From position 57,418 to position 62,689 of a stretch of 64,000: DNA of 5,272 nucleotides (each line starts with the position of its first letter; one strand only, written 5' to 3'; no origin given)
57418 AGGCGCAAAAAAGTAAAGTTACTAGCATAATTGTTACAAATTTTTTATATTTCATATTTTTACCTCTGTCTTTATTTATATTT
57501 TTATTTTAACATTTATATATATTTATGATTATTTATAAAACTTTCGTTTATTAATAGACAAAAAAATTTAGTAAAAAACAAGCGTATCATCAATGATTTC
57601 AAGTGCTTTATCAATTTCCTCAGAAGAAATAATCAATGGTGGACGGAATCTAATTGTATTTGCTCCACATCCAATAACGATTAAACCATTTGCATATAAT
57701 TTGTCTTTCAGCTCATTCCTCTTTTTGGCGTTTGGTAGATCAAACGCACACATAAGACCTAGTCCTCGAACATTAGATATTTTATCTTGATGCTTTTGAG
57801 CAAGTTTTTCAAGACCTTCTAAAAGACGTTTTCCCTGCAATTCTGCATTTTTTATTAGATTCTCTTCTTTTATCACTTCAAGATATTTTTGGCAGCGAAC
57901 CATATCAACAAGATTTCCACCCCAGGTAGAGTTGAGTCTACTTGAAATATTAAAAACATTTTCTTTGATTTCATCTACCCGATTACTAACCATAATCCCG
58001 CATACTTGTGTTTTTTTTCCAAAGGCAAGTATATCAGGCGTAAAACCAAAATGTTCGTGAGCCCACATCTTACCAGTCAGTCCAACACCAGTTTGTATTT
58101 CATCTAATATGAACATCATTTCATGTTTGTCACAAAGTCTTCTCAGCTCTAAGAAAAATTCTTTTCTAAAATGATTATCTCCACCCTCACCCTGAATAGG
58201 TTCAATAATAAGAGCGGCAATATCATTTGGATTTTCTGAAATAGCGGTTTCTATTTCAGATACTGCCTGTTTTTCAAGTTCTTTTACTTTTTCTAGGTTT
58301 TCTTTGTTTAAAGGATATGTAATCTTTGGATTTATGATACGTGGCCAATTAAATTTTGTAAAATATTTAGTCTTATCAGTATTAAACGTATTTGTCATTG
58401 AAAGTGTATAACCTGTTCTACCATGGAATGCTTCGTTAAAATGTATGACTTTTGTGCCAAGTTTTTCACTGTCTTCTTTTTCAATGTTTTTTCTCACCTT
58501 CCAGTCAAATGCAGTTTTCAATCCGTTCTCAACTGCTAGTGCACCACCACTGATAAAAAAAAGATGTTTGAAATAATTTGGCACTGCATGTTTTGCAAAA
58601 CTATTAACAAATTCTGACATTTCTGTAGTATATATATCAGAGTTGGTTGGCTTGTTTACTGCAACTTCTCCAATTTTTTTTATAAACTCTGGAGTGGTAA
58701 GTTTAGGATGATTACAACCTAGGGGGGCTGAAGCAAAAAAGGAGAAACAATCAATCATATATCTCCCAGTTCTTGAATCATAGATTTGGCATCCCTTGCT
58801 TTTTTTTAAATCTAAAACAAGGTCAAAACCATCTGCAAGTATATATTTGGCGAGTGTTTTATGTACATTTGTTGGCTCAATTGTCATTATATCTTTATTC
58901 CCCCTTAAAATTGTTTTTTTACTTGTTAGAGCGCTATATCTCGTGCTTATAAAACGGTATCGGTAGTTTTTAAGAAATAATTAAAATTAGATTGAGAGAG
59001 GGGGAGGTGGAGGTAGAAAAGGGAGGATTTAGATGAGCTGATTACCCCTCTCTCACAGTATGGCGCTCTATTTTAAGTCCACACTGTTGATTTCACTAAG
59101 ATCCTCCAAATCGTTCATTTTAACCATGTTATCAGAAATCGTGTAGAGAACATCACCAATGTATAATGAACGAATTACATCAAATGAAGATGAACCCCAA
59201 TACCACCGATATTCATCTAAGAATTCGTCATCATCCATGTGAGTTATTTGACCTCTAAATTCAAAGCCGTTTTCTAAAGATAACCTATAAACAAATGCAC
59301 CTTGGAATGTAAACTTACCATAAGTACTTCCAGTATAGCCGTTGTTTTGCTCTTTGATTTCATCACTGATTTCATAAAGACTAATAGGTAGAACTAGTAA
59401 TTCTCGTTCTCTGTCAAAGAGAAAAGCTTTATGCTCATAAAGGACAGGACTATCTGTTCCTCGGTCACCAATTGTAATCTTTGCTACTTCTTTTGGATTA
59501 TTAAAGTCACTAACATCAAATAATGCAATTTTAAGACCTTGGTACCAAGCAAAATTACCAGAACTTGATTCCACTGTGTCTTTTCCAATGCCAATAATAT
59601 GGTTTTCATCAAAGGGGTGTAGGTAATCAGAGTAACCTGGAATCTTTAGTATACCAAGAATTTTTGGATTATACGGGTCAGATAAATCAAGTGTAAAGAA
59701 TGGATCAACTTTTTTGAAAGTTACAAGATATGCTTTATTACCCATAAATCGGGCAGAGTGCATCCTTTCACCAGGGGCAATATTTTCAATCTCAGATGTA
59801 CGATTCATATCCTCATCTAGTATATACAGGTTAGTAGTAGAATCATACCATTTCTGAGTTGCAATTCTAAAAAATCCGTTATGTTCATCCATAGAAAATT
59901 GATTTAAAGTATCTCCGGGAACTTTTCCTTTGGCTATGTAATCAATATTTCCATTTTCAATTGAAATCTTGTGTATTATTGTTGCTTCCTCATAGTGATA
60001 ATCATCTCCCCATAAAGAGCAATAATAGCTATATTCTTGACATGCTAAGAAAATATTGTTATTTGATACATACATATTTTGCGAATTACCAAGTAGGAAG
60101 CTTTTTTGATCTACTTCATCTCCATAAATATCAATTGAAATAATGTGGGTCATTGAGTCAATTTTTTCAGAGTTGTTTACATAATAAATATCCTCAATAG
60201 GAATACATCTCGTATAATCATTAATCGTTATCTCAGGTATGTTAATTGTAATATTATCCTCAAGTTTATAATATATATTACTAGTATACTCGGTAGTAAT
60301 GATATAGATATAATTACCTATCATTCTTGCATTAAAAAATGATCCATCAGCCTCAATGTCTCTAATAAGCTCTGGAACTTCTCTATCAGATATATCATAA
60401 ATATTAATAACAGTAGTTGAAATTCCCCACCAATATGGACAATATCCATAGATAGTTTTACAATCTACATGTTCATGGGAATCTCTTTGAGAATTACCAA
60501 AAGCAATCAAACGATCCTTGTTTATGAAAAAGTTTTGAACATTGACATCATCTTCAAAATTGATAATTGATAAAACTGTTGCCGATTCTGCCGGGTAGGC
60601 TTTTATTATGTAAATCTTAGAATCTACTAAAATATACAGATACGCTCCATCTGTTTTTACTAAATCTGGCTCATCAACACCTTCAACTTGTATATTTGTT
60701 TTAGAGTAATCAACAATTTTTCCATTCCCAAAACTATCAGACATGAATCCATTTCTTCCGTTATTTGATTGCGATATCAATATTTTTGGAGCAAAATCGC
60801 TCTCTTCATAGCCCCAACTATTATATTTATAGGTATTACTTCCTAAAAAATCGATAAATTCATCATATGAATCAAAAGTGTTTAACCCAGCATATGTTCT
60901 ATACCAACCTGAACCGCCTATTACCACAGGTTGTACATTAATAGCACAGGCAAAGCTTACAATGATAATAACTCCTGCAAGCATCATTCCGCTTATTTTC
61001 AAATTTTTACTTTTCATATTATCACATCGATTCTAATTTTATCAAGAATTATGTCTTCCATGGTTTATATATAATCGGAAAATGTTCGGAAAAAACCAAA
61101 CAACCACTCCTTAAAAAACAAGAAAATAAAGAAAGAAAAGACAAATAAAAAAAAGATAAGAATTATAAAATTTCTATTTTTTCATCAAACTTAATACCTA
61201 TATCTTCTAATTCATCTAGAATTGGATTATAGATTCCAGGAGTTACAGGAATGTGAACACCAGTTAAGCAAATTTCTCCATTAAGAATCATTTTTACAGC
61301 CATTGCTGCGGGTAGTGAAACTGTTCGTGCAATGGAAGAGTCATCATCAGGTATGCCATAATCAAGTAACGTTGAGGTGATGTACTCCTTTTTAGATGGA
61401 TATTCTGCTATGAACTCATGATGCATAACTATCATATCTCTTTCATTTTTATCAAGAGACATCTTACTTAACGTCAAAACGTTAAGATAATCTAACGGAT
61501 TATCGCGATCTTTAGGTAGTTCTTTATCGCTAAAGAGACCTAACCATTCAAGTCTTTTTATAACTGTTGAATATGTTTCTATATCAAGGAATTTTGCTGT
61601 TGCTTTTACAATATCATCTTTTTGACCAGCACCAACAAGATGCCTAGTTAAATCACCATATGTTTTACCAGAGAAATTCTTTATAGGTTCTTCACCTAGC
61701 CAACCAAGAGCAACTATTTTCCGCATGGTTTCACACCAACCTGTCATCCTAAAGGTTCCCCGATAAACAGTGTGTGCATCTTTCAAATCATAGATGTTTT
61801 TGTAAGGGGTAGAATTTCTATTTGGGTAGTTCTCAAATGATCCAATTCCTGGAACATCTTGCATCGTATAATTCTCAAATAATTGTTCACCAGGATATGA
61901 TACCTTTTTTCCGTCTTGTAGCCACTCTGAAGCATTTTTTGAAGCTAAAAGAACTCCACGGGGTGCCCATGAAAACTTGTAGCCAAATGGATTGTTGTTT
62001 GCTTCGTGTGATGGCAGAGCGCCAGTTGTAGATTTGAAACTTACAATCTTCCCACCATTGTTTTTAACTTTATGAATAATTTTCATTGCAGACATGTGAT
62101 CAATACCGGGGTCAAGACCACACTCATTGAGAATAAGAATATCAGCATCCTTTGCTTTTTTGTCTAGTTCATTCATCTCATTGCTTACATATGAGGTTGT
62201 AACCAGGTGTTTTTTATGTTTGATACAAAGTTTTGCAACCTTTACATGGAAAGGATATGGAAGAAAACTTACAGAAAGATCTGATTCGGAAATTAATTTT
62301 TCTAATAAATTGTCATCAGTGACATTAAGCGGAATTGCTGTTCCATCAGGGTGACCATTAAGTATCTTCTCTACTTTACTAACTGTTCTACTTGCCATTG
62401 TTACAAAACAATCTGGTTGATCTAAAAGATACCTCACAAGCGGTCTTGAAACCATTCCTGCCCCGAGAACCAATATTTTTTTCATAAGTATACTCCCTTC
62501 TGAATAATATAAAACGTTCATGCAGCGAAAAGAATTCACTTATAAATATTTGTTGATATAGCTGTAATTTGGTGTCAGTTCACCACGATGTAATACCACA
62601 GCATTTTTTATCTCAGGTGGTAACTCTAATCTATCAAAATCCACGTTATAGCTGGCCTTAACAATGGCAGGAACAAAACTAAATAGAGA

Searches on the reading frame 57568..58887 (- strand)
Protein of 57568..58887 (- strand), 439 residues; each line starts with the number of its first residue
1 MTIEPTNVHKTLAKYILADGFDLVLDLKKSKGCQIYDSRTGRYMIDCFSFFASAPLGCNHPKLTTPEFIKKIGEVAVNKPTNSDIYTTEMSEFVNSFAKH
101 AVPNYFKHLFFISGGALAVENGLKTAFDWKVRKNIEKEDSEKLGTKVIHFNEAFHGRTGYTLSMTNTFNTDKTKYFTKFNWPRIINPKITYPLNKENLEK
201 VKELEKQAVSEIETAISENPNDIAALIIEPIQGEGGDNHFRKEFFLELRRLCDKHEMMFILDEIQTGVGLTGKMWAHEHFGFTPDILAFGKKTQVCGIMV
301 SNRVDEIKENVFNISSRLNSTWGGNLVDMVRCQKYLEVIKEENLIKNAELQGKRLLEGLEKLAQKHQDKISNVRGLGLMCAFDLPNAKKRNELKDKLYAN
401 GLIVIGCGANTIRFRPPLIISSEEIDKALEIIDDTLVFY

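Call 27: search_protein_families(library=pfam, proteins=[window:57568-58887:-], max_evalue=0.00001)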
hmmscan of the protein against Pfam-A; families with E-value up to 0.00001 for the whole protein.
window:57568-58887:- (439 aa): 1 family
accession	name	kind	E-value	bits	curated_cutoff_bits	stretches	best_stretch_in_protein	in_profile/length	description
PF00202.27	Aminotran_3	-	5.7e-95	318.8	30.5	1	24-436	10-403/403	Aminotransferase class-III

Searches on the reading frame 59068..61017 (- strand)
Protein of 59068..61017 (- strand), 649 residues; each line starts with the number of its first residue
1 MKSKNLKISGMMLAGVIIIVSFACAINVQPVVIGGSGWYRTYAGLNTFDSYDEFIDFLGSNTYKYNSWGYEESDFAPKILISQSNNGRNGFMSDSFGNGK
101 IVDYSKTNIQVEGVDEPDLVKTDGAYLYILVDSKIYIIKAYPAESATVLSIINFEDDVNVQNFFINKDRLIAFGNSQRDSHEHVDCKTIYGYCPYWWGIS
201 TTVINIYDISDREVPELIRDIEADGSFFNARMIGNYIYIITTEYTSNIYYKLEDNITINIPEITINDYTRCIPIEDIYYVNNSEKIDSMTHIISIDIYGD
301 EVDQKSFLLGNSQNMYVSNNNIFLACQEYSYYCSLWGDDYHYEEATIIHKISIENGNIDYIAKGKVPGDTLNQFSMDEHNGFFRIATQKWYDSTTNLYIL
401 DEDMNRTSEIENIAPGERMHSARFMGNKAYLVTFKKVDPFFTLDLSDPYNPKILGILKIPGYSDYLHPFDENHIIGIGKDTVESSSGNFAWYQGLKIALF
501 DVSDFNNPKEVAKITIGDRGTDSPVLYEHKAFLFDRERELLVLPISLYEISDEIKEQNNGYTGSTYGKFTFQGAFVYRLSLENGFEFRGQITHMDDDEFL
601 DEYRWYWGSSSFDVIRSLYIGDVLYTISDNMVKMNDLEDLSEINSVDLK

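Call 27: search_protein_families(library=pfam, proteins=[window:59068-61017:-], max_evalue=0.00001)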
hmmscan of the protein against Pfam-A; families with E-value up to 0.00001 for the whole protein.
window:59068-61017:- (649 aa): 1 family
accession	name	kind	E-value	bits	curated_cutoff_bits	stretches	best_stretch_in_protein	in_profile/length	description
PF09826.15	Beta_propel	-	4.1e-163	544.2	22.4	1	104-640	1-495/495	Beta propeller domain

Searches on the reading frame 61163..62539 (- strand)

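Call 27: search_protein_families(library=pfam, proteins=[window:61163-62539:-], max_evalue=0.00001)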
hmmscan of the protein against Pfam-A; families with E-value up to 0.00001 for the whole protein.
window:61163-62539:- (458 aa): 3 families
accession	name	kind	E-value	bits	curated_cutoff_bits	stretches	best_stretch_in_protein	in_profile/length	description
PF16653.10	Sacchrp_dh_C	-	5e-75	253.5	31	1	141-449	1-265/265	Saccharopine dehydrogenase C-terminal domain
PF03435.24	Sacchrp_dh_NADP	-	7.5e-22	78.5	25.1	1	22-136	1-128/129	Saccharopine dehydrogenase NADP binding domain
PF01488.26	Shikimate_DH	-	8.3e-06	26.4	24.3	0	17-87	10-77/138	Shikimate / quinate 5-dehydrogenase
